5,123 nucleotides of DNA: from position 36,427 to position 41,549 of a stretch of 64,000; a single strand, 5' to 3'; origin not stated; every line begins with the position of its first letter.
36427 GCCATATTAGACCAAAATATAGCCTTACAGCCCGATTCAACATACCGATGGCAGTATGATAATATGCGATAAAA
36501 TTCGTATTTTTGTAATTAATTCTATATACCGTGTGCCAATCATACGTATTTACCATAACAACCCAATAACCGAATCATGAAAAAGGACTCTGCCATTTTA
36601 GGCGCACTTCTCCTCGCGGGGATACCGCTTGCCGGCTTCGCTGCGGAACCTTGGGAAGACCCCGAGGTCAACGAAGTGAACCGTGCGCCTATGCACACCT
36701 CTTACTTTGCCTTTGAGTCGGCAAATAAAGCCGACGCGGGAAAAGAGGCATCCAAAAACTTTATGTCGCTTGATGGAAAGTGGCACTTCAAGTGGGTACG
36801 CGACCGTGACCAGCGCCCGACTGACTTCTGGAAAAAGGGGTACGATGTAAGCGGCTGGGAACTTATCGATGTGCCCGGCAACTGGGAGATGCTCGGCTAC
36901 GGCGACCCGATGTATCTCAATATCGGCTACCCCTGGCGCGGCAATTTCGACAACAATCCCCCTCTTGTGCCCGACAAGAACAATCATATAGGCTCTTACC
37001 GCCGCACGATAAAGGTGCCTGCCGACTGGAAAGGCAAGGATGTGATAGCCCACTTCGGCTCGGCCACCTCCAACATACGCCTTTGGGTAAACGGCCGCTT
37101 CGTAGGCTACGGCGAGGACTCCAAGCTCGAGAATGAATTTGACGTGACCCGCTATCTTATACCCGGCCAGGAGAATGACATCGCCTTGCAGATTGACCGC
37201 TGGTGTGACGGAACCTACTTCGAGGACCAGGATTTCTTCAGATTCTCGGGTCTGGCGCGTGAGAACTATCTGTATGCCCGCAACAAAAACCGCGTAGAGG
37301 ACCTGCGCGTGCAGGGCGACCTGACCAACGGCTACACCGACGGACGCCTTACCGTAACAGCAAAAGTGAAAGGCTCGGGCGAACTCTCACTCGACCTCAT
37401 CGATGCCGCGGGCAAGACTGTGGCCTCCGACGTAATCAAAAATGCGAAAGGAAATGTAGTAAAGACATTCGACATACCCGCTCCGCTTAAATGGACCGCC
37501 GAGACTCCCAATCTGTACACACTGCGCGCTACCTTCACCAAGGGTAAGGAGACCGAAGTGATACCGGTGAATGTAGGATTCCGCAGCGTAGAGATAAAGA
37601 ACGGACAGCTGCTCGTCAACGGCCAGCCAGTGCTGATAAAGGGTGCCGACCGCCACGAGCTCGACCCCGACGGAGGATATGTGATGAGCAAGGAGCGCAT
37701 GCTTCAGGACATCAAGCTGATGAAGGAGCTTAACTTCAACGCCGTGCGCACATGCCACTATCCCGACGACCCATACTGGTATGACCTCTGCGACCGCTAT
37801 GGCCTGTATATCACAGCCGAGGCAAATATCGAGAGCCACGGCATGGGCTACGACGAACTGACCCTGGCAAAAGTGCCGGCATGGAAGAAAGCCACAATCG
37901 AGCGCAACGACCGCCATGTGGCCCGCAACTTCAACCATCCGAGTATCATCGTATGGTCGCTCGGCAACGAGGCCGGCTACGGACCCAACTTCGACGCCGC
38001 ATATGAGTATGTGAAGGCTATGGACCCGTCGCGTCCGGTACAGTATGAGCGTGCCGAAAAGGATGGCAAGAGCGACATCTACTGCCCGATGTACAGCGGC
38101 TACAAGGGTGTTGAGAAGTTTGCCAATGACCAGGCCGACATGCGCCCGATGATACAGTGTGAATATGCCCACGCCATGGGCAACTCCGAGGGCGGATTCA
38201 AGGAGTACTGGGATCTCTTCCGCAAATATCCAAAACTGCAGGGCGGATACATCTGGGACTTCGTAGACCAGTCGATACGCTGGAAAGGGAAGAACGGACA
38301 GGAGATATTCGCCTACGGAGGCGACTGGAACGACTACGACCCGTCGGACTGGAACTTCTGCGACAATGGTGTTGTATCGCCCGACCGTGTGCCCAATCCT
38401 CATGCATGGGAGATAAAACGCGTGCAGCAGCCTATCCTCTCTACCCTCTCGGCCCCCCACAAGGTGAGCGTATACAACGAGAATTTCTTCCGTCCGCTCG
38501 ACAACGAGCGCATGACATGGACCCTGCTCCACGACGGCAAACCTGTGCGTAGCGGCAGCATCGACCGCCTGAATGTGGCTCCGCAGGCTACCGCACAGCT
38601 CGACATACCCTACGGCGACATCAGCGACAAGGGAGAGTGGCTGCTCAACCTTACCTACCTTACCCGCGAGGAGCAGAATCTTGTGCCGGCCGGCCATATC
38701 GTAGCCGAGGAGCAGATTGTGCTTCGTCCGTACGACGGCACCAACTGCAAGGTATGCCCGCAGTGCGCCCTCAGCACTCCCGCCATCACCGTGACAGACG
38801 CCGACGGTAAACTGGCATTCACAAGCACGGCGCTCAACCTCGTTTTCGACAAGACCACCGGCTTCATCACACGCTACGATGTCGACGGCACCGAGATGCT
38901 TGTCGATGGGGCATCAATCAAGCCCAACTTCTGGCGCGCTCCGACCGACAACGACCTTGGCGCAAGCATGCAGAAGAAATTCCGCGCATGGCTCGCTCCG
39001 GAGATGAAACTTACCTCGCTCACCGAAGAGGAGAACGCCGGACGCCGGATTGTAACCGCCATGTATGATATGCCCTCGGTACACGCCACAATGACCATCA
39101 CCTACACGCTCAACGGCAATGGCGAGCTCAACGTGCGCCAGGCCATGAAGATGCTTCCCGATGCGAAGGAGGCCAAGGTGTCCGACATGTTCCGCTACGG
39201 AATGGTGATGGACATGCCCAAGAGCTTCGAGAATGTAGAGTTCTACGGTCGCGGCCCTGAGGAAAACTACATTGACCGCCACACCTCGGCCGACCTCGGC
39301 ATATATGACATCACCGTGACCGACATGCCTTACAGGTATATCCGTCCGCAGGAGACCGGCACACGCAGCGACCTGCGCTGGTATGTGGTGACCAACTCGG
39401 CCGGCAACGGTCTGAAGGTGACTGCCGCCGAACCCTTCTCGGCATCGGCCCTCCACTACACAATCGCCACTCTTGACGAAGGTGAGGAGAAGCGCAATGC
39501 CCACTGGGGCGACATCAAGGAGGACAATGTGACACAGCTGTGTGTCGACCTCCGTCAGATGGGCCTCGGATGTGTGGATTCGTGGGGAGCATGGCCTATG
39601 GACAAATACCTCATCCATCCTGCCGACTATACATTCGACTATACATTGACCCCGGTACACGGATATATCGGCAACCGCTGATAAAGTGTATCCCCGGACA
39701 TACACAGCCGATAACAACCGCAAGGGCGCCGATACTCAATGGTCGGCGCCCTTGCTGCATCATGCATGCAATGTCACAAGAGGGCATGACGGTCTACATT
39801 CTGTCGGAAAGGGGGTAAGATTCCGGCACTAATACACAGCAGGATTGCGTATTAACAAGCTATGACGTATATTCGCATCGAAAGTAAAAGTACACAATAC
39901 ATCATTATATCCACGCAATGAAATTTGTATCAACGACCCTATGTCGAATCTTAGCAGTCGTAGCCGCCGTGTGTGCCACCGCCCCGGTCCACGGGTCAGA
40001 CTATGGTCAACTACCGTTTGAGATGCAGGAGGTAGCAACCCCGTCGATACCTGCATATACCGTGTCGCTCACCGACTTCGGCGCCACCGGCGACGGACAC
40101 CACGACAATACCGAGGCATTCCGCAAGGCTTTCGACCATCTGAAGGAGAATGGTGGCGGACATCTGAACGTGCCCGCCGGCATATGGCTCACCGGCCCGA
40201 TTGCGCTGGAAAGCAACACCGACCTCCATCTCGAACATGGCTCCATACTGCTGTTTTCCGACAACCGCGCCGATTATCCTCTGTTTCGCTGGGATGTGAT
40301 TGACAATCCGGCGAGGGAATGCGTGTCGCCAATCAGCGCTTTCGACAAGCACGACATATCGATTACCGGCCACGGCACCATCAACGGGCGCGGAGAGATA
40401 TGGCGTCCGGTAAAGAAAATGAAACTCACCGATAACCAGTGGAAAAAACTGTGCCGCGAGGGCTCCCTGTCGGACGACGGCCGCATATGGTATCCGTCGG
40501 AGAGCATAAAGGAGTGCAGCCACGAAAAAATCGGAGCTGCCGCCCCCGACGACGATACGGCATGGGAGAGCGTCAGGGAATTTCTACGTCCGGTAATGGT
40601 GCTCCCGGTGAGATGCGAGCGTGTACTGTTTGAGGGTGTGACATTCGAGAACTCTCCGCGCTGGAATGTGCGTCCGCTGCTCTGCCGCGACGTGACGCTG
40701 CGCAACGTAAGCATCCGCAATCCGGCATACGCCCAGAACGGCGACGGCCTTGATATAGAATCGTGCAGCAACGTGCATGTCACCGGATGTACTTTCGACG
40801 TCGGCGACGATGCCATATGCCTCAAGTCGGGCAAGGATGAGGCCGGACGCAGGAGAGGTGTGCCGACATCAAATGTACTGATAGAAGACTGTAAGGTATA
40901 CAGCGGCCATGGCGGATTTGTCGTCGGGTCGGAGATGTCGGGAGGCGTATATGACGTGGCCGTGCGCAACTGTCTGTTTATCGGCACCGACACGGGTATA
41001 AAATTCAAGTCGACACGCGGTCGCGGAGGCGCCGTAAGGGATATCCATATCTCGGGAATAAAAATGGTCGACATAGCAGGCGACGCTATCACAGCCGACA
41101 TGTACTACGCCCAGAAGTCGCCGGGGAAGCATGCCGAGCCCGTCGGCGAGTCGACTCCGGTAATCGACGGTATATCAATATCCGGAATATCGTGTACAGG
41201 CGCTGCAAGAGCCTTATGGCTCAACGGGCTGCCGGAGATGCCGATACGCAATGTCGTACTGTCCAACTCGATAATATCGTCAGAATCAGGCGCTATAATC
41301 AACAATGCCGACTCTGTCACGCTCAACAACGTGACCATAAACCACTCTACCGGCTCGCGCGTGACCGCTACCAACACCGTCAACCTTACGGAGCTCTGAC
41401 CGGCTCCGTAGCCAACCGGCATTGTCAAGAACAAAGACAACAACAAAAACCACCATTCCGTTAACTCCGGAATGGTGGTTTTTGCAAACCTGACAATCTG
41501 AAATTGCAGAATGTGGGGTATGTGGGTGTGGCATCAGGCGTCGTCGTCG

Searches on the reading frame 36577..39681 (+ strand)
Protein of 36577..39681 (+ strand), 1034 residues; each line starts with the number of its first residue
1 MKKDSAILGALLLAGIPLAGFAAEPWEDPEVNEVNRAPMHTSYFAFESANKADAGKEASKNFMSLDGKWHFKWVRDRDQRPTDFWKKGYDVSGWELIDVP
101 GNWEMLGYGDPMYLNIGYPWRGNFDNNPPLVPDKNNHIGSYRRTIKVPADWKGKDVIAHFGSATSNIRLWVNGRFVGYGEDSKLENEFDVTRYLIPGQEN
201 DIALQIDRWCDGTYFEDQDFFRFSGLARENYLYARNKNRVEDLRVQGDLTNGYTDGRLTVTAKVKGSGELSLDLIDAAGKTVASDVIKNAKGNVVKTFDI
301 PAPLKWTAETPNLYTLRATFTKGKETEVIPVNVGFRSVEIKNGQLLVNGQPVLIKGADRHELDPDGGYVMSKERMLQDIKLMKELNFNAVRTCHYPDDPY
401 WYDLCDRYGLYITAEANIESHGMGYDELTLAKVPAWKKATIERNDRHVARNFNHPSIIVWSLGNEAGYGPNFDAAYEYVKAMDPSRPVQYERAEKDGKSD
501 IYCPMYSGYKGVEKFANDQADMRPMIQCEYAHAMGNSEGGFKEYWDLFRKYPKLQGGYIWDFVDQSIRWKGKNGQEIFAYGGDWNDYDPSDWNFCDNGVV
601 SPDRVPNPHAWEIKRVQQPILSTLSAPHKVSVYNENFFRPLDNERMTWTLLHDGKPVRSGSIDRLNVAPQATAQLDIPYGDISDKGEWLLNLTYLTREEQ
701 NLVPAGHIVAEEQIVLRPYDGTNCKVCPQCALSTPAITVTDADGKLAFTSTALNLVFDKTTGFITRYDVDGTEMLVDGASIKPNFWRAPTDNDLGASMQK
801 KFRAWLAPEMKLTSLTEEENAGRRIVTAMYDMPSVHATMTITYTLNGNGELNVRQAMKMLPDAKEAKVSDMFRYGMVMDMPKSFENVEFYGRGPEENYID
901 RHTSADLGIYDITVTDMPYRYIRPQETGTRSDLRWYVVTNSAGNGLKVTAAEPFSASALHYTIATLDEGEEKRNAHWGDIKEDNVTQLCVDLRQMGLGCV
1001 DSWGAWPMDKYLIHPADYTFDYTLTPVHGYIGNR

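Call 65: search_protein_families(library=pfam, proteins=[window:36577-39681:+], max_evalue=0.00001)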
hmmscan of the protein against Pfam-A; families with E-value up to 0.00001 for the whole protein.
window:36577-39681:+ (1034 aa): 5 families
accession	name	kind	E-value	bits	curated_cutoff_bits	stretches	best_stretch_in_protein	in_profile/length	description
PF02836.23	Glyco_hydro_2_C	-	1.1e-94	317.4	21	1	338-620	1-300/302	Glycosyl hydrolases family 2, TIM barrel domain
PF02929.23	Bgal_small_N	-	5.7e-73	246.1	25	1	752-1024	4-248/248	Beta galactosidase small chain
PF02837.24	Glyco_hydro_2_N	-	5e-31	108.3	28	1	63-234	2-167/169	Glycosyl hydrolases family 2, sugar binding domain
PF16353.11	LacZ_4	-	6.9e-24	84.4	27.3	1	630-716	1-86/87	Beta-galactosidase, domain 4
PF00703.27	Glyco_hydro_2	-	2.8e-12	47.8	23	1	239-336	2-109/109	Glycosyl hydrolases family 2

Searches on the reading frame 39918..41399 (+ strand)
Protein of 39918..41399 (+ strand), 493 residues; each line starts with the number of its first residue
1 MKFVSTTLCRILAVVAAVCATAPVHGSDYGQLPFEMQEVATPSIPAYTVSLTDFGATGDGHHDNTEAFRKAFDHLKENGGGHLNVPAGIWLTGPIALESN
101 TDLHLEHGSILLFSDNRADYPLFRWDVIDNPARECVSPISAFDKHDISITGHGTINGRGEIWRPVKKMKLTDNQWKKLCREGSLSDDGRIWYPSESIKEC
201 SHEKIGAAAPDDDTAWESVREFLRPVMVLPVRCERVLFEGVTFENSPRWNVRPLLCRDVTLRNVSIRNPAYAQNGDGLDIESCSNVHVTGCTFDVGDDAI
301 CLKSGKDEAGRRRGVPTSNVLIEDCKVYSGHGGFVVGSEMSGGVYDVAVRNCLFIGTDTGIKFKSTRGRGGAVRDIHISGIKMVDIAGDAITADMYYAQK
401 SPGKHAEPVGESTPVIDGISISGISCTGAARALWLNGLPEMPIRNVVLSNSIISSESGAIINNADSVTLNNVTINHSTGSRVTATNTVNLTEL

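Call 3: search_protein_families(library=pfam, proteins=[window:39918-41399:+])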
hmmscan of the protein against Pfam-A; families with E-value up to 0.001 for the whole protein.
window:39918-41399:+ (493 aa): 3 families
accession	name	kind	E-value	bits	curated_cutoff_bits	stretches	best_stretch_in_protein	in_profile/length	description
PF00295.23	Glyco_hydro_28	-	9.6e-31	107.5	22.9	1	233-465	99-319/324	Glycosyl hydrolases family 28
PF12708.12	Pect-lyase_RHGA_epim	-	2e-11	44.6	27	1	49-103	2-58/213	Rhamnogalacturonase A/epimerase, pectate lyase-like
PF13229.12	Beta_helix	-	3.4e-09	37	25.9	1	237-367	12-124/158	Right handed beta helix region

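Call 4: search_protein_families(library=ncbifam, proteins=[window:39918-41399:+])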
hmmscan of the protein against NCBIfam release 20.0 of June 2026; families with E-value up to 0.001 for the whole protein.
window:39918-41399:+ (493 aa): 5 families
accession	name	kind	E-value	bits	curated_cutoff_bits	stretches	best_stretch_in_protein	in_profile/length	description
NF051860.1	PolglcturonPglAAgro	equivalog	3e-70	237.3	600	2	224-458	226-469/502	polygalacturonase PglA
NF049892.1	AlphdgalacturondseBT4155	equivalog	3.7e-64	217.1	800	2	219-473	200-453/454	alpha-d-galacturonidase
NF051861.1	PolglcturonPglBAgro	equivalog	1.4e-39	136.1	600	2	187-383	97-280/437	polygalacturonase PglB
NF049899.1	RhamgalacuronBT4153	equivalog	9.6e-37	126.6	650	2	221-353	178-314/432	rhamnogalacturonidase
NF049898.1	RhamgalacuronBT4146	equivalog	2.1e-32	112.5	500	2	52-328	2-228/445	rhamnogalacturonidase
